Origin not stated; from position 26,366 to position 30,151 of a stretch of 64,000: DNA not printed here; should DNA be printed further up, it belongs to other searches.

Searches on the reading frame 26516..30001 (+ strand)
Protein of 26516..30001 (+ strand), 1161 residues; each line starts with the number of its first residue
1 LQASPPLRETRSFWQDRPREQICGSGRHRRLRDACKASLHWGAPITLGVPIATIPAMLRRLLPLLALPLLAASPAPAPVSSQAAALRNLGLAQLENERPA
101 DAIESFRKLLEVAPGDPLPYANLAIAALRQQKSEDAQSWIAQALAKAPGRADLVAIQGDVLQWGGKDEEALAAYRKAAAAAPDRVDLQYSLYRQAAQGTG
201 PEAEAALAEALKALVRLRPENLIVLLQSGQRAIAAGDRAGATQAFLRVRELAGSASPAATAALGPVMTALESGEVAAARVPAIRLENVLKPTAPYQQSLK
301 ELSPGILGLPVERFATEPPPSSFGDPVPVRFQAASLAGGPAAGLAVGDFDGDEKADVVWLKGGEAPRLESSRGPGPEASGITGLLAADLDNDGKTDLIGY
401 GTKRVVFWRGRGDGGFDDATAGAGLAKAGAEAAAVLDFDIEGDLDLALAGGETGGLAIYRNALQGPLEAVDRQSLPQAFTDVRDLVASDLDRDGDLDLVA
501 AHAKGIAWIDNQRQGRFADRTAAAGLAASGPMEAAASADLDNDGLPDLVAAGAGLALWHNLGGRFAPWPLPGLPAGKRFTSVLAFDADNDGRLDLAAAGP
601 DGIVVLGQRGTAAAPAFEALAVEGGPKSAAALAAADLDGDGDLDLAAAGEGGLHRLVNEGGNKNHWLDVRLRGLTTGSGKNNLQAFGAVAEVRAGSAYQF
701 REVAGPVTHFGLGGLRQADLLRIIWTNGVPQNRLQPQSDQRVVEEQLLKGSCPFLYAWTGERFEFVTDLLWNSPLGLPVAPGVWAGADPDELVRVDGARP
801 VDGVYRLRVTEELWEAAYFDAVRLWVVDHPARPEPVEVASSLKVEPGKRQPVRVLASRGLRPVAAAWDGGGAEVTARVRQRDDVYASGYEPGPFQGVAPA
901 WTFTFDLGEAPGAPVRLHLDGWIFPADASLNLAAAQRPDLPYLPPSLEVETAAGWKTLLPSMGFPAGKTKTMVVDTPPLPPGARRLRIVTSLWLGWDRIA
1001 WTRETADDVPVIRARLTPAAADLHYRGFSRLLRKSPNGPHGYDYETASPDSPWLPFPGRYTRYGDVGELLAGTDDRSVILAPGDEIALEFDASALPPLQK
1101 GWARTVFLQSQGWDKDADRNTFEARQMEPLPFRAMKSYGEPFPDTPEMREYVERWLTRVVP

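Call 76: search_protein_families(library=pfam, proteins=[window:26516-30001:+], max_evalue=0.0001)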
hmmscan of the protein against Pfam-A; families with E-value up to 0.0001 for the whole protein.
window:26516-30001:+ (1161 aa): 8 families
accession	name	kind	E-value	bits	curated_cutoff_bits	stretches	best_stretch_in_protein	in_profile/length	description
PF13517.12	FG-GAP_3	-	1.5e-34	118.8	26.9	5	489-549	1-60/61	FG-GAP-like repeat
PF01839.29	FG-GAP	-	2.8e-09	37.1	22.1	0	630-648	3-21/37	FG-GAP repeat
PF07719.23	TPR_2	-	9.3e-08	32.1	27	0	83-116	1-34/34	Tetratricopeptide repeat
PF00515.34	TPR_1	-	8.7e-07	29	27.8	0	83-115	1-33/34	Tetratricopeptide repeat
PF23914.1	TPR_CcmH_CycH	-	4.8e-06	26.9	42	0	164-257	63-156/158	Cytochrome c-type biogenesis protein H TPR domain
PF14559.12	TPR_19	-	9.9e-06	26.2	25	1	94-153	2-61/68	Tetratricopeptide repeat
PF13176.12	TPR_7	-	6.8e-05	23.1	27.9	0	85-117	1-33/36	Tetratricopeptide repeat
PF07593.17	UnbV_ASPIC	-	8.2e-05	22.9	23.4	0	690-742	17-67/68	ASPIC and UnbV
